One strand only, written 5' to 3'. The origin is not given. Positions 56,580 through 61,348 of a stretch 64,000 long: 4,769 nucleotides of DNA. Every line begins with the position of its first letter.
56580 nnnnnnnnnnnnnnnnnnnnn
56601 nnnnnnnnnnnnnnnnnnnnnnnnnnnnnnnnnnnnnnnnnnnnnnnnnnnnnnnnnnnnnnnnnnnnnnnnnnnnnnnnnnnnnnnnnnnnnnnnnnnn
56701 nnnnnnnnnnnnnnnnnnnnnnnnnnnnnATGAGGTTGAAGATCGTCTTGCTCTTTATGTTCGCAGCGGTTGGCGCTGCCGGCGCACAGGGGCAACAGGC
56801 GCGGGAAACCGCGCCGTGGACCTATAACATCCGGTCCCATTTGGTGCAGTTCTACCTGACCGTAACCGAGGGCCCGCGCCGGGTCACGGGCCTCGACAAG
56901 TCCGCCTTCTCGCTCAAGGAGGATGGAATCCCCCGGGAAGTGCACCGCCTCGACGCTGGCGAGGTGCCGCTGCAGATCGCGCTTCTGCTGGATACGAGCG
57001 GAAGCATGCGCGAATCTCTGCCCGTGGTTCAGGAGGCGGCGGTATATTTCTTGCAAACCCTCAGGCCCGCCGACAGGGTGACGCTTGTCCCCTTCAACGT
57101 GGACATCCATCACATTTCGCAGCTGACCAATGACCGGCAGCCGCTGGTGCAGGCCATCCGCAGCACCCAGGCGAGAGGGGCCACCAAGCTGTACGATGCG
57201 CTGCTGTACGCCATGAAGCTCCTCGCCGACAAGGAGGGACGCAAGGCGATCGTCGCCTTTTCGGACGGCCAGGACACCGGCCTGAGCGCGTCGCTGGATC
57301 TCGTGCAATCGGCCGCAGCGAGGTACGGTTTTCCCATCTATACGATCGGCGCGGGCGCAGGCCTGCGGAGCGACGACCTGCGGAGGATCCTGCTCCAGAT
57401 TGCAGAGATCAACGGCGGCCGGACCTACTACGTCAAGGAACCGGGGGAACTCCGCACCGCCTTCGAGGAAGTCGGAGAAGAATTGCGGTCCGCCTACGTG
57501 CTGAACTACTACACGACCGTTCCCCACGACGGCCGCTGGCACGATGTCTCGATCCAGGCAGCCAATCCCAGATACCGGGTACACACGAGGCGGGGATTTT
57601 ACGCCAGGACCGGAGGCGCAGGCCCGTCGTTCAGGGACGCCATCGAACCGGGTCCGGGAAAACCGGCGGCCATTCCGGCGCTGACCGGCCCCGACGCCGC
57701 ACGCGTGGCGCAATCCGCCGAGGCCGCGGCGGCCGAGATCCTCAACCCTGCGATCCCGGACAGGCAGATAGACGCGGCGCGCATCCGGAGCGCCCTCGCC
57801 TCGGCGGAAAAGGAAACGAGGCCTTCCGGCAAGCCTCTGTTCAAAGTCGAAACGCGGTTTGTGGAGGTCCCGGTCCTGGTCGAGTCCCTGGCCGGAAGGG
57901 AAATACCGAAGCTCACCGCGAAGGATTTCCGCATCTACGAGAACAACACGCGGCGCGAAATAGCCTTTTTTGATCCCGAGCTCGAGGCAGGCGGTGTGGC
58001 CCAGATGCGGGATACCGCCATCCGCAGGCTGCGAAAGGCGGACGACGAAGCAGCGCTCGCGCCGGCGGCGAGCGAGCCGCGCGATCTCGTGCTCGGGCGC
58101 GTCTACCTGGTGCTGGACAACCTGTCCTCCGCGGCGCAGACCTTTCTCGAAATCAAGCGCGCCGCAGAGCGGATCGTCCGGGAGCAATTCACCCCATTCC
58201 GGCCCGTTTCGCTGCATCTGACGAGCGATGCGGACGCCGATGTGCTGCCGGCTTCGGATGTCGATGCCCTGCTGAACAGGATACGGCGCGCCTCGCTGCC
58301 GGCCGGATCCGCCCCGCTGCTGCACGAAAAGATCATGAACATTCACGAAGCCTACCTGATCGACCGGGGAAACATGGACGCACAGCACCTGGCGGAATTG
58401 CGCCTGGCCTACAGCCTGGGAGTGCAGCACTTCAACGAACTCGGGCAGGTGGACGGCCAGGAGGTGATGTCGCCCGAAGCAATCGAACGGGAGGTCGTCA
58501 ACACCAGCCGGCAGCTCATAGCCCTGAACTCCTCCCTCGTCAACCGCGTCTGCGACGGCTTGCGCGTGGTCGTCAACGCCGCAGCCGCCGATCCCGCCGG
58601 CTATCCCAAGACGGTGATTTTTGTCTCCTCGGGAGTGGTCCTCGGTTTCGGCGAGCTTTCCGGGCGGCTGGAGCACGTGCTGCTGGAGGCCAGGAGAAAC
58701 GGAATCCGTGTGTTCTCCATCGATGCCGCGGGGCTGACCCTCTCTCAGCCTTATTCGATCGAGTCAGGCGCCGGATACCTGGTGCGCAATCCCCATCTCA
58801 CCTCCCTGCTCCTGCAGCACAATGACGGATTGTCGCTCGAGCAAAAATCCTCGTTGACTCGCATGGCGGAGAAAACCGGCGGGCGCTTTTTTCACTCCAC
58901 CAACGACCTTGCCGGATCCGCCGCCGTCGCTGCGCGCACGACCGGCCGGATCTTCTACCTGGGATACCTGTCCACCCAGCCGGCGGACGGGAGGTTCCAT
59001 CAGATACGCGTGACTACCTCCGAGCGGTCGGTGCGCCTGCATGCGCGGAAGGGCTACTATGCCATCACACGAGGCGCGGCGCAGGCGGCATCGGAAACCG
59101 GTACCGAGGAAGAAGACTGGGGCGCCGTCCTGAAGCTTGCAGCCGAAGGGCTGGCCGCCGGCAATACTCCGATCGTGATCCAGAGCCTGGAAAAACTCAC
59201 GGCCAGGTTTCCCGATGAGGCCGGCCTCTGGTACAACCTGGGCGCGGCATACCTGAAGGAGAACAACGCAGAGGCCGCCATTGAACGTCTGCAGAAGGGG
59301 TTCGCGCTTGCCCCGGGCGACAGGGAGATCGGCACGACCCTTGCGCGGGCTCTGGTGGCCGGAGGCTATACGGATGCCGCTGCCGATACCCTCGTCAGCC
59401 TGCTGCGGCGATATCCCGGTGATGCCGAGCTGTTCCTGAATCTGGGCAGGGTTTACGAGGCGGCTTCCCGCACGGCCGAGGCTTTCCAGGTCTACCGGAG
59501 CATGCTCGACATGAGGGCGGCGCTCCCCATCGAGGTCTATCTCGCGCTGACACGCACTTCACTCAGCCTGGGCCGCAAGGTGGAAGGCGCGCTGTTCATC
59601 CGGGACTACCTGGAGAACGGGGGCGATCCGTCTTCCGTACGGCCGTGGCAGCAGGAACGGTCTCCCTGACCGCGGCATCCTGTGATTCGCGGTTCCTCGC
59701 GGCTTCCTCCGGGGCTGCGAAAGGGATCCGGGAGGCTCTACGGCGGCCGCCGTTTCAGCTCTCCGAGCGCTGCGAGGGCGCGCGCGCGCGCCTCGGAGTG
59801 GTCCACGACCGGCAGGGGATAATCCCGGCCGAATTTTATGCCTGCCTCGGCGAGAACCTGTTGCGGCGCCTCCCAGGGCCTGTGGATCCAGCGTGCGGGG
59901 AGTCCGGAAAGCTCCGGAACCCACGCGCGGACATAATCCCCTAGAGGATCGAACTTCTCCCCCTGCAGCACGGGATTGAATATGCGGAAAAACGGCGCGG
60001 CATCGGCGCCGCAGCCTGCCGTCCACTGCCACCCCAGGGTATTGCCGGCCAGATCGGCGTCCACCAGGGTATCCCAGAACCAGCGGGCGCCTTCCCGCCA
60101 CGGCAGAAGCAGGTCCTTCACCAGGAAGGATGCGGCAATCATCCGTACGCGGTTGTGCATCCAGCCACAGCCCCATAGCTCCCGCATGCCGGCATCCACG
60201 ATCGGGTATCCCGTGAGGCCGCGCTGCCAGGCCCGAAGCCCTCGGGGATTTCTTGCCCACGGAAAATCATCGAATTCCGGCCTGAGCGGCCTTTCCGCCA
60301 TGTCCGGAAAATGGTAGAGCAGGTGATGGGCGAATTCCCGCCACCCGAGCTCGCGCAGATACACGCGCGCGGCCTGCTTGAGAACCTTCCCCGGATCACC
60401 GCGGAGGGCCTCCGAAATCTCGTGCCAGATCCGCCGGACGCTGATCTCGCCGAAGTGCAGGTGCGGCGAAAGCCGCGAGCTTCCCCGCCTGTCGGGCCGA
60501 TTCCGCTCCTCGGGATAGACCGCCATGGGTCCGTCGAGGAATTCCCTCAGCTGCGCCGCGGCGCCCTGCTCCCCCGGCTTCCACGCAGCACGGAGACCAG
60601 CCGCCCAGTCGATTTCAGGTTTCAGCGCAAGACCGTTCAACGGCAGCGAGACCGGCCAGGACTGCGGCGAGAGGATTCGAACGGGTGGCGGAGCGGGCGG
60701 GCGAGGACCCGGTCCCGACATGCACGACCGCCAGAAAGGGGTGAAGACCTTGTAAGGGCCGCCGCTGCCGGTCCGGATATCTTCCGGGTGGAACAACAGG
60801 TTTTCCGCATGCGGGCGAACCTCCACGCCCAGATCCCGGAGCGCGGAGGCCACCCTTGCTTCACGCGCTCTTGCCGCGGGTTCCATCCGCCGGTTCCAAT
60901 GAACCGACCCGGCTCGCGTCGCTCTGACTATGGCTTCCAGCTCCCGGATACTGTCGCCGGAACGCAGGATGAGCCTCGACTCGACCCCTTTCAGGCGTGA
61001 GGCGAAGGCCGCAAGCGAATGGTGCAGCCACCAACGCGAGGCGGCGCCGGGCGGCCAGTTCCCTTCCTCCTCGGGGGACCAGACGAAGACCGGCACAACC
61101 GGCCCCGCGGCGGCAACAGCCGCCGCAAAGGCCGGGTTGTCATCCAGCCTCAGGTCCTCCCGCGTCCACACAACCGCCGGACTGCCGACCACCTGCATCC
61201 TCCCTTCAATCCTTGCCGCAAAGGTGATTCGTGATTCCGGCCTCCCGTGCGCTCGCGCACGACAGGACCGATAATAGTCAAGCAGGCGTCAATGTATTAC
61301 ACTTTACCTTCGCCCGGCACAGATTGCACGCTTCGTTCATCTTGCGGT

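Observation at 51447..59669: Translationally coupled pair: a 1733-aa secreted TPR-containing giant protein with an unknown 1000-aa domain, plus a 980-aa tandem-VWA/TPR protein. This is my lead candidate for an uncharacterised system.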

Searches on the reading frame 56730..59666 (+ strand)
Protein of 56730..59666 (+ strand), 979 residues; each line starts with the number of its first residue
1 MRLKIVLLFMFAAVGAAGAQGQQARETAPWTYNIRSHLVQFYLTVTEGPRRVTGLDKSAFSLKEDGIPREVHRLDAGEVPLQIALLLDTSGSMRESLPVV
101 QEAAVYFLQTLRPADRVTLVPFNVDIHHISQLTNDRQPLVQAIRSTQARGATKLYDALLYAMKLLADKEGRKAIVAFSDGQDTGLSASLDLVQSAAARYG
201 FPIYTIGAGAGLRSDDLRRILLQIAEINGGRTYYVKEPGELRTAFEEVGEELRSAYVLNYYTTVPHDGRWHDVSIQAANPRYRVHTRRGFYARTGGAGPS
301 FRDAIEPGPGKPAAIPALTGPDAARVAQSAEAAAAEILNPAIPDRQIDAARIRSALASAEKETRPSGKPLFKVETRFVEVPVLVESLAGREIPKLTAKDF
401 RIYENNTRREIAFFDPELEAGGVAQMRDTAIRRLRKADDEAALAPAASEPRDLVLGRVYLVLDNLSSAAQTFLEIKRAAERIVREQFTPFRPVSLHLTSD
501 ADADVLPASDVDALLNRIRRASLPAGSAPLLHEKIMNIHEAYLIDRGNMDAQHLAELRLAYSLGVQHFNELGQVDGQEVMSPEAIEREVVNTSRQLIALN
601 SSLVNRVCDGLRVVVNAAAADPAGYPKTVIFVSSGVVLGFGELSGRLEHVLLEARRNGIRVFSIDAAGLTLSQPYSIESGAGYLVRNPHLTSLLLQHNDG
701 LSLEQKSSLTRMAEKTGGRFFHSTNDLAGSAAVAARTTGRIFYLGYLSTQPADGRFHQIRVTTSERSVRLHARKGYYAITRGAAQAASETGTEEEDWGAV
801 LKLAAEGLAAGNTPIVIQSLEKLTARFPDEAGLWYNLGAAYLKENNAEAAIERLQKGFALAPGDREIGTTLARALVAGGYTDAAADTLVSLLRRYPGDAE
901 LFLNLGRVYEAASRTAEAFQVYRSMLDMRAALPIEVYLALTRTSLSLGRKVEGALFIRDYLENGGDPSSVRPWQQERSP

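Call 6: search_protein_families(library=pfam, proteins=[window:56730-59666:+], max_evalue=0.1)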
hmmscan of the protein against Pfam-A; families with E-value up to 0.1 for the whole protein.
window:56730-59666:+ (979 aa): 21 families
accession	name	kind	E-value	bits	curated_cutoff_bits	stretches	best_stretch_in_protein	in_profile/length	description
PF00092.34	VWA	-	7.4e-21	75.6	23.8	1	83-246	2-173/174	von Willebrand factor type A domain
PF13519.12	VWA_2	-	3.8e-17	63.3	27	1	84-181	2-107/107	von Willebrand factor type A domain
PF14559.12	TPR_19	-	3e-10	40.7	25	3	842-901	2-61/68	Tetratricopeptide repeat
PF13768.12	VWA_3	-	5.8e-09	36.6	27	1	82-231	2-152/155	von Willebrand factor type A domain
PF23914.1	TPR_CcmH_CycH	-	8.1e-09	35.9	42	1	828-928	47-150/158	Cytochrome c-type biogenesis protein H TPR domain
PF13428.12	TPR_14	-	1.6e-08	34.8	23.5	2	870-907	6-43/44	Tetratricopeptide repeat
PF05762.20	VWA_CoxE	-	6.7e-08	32.7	26.4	1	62-188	37-167/222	VWA domain containing CoxE-like protein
PF13432.12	TPR_16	-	7e-08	33.2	32.7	2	870-929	2-61/65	Tetratricopeptide repeat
PF13431.12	TPR_17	-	1.5e-07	31.6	24.4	1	821-852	3-34/34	Tetratricopeptide repeat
PF20225.4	DUF6584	-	9.2e-06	26.2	27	1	804-850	10-56/171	Family of unknown function (DUF6584)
PF14561.12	TPR_20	-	2.5e-05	25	25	1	847-897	4-54/90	Tetratricopeptide repeat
PF07719.23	TPR_2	-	0.00011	22.5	27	1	832-864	2-34/34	Tetratricopeptide repeat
PF13181.12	TPR_8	-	0.00015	22.1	25.7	1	832-862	2-32/34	Tetratricopeptide repeat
PF13174.12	TPR_6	-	0.00018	22.4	26.3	0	871-897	6-32/33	Tetratricopeptide repeat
PF13176.12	TPR_7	-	0.00033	21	27.9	0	902-929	2-29/36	Tetratricopeptide repeat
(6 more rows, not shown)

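Call 7: search_protein_families(library=ncbifam, proteins=[window:56730-59666:+], max_evalue=0.1)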
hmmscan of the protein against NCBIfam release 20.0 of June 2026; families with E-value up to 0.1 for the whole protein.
window:56730-59666:+ (979 aa): 17 families
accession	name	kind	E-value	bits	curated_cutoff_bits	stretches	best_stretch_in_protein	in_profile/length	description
TIGR03436.1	acidobact_VWFA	subfamily_domain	6.5e-82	275.6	81.25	2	34-292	5-323/324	VWA domain-containing protein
TIGR02917.1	PEP_TPR_lipo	equivalog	3.3e-11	41.8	312.2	1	818-927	690-798/899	XrtA/PEP-CTERM system TPR-repeat protein PrsT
NF040959.1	MamA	equivalog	8.6e-09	35.1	200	1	809-931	49-171/204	magnetosome protein MamA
TIGR03788.1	marine_srt_targ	equivalog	3.2e-07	29.2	551.65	1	78-210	269-407/629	marine proteobacterial sortase target protein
NF047508.1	VWA_BatA_Lepto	exception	1.7e-06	27.3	380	1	82-248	90-269/315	VWA domain-containing protein BatA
NF052415.1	T3SS_chap_SctY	equivalog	3.7e-06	27.4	70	2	837-928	12-106/106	type III secretion apparatus assembly chaperone SctY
TIGR00868.1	hCaCC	subfamily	9.1e-06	23.7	900.85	1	83-243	307-471/863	calcium-activated chloride channel protein 1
NF033920.0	C39_PA2778_fam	equivalog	0.00012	21.6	150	1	794-862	187-255/255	PA2778 family cysteine peptidase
NF047558.1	TPR_END_plus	domain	0.00048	20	32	1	833-866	1-34/56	TPR end-of-group domain-containing protein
TIGR00540.1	TPR_hemY_coli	hypoth_equivalog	0.00075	18.4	142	1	842-923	303-383/385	heme biosynthesis-associated TPR protein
TIGR03939.1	PGA_TPR_OMP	equivalog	0.00075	17.8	366.65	1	835-942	90-196/800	poly-beta-1,6 N-acetyl-D-glucosamine export porin PgaA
NF011721.1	PRK15174.1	equivalog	0.00086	17.6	1200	1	838-931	291-384/656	Vi polysaccharide transport protein VexE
TIGR02521.1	type_IV_pilW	equivalog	0.0098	15.5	154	0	836-884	36-84/234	type IV pilus biogenesis/stability protein PilW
TIGR02795.1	tol_pal_ybgF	equivalog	0.013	16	90.1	0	835-899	43-110/119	tol-pal system protein YbgF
NF007302.0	PRK09782.1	equivalog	0.033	12.1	1223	1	785-929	569-710/990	phage receptor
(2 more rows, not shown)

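Call 26: search_protein_families(library=padloc, proteins=[window:56730-59666:+], max_evalue=0.01)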
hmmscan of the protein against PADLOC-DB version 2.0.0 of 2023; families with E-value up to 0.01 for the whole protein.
window:56730-59666:+ (979 aa): 0 families

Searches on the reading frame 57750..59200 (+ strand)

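Call 27: search_protein_families(library=ncbifam, proteins=[window:57750-59200:+], max_evalue=0.1)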
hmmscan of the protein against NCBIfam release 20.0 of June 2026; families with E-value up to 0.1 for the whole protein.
window:57750-59200:+ (483 aa): 1 family
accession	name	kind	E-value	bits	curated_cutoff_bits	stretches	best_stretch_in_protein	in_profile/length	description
TIGR03436.1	acidobact_VWFA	subfamily_domain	7.6e-37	127.5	81.25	1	30-438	2-323/324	VWA domain-containing protein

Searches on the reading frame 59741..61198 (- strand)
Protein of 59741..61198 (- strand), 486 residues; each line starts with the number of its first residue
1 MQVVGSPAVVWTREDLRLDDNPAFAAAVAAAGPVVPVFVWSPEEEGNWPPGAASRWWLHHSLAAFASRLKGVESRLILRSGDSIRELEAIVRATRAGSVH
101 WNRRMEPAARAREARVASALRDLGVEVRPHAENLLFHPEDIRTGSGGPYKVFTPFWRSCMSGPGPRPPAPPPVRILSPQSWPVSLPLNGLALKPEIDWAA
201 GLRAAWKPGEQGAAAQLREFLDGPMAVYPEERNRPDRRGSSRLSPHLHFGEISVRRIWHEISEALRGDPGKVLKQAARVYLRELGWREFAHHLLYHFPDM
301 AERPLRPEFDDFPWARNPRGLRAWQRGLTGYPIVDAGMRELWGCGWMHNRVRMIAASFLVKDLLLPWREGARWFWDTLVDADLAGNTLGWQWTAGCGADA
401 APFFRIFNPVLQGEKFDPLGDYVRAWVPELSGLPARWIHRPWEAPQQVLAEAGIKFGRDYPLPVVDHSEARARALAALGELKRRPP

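Call 9: search_protein_families(library=pfam, proteins=[window:59741-61198:-], max_evalue=0.001)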
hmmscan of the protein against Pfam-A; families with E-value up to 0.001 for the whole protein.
window:59741-61198:- (486 aa): 2 families
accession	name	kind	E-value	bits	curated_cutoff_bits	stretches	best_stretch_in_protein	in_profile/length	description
PF03441.19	FAD_binding_7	-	6.4e-89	297.2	27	1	281-478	2-201/203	FAD binding domain of DNA photolyase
PF00875.24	DNA_photolyase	-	4.7e-50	170.2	26.6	1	8-169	1-162/164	DNA photolyase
